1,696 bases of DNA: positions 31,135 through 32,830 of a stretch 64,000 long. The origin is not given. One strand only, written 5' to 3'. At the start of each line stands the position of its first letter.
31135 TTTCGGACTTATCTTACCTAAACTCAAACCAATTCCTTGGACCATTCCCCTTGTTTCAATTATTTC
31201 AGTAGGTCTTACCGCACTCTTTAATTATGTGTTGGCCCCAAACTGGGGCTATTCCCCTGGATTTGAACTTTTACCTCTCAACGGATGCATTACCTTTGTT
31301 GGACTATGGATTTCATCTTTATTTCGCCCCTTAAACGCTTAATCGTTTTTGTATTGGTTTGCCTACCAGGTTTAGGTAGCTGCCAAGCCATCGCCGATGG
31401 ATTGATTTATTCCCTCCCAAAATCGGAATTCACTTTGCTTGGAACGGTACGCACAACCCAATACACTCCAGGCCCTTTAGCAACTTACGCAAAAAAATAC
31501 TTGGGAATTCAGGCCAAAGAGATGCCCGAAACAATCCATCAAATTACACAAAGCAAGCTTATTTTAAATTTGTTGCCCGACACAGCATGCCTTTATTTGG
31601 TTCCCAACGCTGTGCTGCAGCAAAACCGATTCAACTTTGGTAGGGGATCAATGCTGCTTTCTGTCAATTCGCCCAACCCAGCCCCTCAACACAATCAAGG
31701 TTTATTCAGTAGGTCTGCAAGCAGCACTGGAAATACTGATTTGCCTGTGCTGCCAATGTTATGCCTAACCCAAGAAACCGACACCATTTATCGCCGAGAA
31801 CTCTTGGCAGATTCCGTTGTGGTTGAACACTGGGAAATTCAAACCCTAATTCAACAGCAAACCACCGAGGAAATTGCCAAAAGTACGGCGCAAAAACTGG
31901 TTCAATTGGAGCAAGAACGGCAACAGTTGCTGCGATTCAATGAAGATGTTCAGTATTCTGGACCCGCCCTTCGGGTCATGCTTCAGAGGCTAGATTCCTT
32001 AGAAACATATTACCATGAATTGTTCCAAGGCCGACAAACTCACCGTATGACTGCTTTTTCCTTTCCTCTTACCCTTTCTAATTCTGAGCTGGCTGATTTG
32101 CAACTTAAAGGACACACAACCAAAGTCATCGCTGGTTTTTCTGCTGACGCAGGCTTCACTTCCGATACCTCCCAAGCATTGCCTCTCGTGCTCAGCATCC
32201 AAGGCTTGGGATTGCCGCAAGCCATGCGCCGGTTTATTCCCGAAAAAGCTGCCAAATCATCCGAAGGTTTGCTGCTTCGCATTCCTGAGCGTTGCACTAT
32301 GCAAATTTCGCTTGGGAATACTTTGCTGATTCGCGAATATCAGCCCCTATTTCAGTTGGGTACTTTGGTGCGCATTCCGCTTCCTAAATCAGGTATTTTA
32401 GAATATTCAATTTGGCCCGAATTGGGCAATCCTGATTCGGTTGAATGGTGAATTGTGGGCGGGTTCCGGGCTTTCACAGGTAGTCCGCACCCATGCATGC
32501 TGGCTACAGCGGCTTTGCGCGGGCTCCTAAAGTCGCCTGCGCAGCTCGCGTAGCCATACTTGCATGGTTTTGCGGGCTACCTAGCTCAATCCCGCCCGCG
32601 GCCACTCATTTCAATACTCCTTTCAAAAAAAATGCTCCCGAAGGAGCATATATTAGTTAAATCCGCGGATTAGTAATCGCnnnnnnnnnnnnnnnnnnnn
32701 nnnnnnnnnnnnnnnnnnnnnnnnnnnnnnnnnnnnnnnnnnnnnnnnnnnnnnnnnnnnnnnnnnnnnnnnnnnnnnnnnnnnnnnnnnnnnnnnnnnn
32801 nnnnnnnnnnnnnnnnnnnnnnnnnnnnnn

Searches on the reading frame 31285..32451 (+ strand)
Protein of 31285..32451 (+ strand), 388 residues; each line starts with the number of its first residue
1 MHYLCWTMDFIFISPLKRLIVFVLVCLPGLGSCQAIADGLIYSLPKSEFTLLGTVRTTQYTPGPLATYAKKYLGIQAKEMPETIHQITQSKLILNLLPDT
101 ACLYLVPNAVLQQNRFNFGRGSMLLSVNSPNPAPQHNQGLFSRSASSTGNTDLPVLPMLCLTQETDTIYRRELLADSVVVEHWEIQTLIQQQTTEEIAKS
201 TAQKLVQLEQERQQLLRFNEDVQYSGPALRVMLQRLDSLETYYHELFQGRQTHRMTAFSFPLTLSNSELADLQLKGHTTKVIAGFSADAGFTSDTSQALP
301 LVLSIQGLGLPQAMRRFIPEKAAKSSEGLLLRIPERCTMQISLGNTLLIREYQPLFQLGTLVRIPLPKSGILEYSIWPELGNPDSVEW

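Call 17: search_protein_families(library=pfam, proteins=[window:31285-32451:+])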
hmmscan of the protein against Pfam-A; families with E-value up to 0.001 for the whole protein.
window:31285-32451:+ (388 aa): 1 family
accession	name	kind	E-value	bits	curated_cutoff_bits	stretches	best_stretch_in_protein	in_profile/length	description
PF16115.10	DUF4831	-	2.3e-29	102.9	27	1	39-361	2-292/318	Domain of unknown function (DUF4831)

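Call 19: find_encoding_contigs(protein=window:31285-32451:+, flank=10000, max_places=6)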
Protein window:31285-32451:+ (388 aa): no gene with exactly this product is on record in the collection.
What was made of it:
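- Tried and rejected: The protein upstream of c3 could not be found by exact look-up (call 19).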

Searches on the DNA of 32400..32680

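Call 21: search_rna_families(source=window, start=32400, end=32680, threshold=evalue, max_evalue=10, show_alignments=2)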
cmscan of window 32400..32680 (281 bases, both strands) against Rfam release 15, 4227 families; matches with E-value up to 10: 3.
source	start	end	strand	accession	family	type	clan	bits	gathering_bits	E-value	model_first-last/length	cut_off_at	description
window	32628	32678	-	RF02580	tsr31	Gene; sRNA;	-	21.5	50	0.25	1-70/70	no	S. aureus tsr31 small RNA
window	32621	32655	+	RF01359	CRISPR-DR46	Gene; CRISPR;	-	16.4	50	6.1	1-38/38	no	CRISPR RNA direct repeat element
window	32573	32613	+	RF02808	PyrR210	Gene; snRNA; snoRNA; HACA-box;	-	12.4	59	5.9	1-59/59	no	Pyrobaculum sRNA 210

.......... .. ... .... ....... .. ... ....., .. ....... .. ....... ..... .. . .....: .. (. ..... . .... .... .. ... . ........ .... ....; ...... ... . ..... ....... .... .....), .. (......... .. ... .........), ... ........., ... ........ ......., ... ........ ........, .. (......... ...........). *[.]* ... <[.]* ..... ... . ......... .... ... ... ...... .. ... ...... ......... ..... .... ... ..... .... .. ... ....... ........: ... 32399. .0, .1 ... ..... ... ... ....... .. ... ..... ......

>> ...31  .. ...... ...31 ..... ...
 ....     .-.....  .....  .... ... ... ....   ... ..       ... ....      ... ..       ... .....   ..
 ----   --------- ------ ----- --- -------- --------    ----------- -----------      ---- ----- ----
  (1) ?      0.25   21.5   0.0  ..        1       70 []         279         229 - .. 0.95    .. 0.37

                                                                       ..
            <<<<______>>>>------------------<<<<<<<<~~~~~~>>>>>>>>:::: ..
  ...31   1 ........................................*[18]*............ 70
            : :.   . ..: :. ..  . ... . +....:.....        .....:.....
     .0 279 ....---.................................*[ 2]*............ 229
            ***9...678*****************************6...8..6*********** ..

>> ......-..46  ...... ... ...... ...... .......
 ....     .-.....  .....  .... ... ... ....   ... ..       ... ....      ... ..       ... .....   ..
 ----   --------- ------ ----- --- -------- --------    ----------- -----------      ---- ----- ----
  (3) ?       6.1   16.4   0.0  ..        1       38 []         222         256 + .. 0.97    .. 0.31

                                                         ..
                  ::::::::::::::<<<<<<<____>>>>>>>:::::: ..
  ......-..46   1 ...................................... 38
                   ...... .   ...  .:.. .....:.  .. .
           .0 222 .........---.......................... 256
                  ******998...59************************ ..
